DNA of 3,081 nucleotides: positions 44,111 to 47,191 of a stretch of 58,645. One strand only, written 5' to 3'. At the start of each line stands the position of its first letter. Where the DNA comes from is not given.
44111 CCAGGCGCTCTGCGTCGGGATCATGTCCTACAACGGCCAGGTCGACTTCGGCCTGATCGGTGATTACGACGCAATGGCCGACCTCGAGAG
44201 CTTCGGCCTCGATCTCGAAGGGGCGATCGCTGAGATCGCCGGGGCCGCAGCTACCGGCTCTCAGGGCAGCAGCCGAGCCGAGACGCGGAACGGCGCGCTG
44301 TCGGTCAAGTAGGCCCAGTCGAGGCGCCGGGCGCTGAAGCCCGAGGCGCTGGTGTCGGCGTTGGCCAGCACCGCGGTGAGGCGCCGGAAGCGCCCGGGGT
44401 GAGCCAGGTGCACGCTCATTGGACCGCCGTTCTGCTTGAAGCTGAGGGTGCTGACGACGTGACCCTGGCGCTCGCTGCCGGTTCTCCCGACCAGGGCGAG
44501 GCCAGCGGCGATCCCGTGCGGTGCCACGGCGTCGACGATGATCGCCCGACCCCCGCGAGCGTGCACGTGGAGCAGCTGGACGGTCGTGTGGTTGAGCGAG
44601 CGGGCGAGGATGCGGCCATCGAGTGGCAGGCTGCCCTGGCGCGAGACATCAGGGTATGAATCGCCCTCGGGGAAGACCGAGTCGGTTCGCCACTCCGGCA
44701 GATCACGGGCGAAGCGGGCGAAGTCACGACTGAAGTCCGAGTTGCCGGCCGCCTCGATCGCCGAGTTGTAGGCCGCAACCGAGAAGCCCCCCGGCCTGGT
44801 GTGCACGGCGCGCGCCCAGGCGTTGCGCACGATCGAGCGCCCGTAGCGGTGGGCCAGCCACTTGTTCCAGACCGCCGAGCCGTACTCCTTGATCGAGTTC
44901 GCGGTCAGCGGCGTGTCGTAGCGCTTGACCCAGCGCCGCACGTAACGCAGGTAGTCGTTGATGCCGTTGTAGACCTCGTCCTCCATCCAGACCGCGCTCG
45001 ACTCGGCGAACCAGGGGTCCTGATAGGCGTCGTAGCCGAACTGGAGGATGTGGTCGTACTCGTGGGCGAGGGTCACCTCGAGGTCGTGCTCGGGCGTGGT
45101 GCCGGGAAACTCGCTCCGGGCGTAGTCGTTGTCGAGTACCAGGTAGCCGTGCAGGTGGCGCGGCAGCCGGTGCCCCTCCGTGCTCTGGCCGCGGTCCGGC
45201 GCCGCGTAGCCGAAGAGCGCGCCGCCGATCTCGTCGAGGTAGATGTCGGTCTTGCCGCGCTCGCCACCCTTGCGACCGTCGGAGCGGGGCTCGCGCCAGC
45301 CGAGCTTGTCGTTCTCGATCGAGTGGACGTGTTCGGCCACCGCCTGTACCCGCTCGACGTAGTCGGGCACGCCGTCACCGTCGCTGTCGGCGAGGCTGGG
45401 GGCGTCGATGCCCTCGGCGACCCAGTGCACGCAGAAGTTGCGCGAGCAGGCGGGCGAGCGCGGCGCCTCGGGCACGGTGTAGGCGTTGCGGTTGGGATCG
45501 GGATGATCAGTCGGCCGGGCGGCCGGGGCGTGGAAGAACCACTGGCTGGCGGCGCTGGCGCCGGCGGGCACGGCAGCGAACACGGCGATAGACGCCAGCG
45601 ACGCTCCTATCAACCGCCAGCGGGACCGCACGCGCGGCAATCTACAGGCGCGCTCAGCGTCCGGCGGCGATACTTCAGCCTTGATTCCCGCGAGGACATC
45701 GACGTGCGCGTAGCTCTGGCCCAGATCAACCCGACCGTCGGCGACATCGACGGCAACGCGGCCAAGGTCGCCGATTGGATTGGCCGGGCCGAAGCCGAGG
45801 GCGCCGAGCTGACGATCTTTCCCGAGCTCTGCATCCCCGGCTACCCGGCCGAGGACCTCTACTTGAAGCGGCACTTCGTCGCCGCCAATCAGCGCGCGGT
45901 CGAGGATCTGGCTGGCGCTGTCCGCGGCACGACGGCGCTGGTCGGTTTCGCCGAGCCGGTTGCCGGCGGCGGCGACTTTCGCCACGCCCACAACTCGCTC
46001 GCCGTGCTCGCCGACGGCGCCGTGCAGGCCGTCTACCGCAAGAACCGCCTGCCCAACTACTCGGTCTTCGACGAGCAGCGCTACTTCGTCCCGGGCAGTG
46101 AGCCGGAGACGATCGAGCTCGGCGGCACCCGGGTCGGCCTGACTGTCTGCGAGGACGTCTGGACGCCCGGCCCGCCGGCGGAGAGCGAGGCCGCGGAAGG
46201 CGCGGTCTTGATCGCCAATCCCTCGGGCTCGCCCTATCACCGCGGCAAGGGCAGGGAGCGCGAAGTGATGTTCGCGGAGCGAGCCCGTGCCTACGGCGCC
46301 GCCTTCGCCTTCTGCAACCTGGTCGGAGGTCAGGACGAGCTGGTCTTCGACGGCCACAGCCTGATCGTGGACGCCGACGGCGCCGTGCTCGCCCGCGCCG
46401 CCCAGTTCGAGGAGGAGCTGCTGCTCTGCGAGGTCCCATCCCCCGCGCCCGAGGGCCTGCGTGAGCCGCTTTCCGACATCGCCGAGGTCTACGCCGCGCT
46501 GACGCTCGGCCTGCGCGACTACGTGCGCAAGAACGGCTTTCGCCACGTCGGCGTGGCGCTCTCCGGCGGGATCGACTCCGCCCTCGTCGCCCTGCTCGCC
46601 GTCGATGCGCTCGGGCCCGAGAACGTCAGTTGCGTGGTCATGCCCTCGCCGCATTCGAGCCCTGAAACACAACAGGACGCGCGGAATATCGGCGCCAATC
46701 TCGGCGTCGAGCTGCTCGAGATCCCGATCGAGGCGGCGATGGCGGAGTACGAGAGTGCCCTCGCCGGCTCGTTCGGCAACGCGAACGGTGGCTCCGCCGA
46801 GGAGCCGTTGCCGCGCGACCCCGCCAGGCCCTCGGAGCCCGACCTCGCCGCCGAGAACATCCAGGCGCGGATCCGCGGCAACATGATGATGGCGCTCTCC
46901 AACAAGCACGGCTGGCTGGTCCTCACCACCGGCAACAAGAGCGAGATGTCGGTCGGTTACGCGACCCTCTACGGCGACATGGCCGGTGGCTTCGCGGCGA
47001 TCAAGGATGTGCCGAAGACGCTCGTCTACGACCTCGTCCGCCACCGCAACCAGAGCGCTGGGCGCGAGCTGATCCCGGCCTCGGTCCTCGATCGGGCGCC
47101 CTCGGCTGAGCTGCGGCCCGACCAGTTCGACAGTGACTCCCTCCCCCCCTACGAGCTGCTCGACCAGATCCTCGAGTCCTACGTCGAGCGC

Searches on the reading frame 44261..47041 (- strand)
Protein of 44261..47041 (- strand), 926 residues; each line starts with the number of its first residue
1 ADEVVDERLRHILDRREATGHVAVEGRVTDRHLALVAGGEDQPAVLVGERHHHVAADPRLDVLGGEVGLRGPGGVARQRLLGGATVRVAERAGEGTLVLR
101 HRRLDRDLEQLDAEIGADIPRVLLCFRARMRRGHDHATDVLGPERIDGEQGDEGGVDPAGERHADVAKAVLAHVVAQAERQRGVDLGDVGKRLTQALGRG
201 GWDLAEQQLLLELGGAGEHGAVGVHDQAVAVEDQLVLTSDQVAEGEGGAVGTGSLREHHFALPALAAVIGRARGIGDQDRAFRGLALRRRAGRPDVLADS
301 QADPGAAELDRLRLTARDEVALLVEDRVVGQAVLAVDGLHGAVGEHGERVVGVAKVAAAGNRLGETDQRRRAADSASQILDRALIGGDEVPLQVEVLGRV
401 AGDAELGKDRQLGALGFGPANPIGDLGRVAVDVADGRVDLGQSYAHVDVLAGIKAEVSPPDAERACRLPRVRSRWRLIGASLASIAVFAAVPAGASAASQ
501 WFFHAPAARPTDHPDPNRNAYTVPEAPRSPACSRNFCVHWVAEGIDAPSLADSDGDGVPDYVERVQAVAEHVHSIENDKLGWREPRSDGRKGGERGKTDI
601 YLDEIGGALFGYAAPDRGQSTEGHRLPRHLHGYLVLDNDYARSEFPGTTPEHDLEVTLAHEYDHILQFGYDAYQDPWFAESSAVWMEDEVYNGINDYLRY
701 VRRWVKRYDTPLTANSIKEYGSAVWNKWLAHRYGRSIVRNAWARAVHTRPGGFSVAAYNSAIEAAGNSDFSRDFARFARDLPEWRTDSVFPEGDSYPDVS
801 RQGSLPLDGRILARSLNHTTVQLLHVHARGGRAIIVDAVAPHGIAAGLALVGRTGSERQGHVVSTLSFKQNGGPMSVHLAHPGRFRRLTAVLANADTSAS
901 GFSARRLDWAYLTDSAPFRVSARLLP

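Call 48: search_protein_families(library=ncbifam, proteins=[window:44261-47041:-], max_evalue=1e-15)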
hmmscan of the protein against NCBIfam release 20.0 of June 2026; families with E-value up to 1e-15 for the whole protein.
window:44261-47041:- (926 aa): 1 family
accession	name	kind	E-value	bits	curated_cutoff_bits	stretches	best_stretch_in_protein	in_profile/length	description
NF045524.1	MXAN_6640_HExxH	subfamily_domain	5e-76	256.2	140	1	538-813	1-272/290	MXAN_6640 family putative metalloprotease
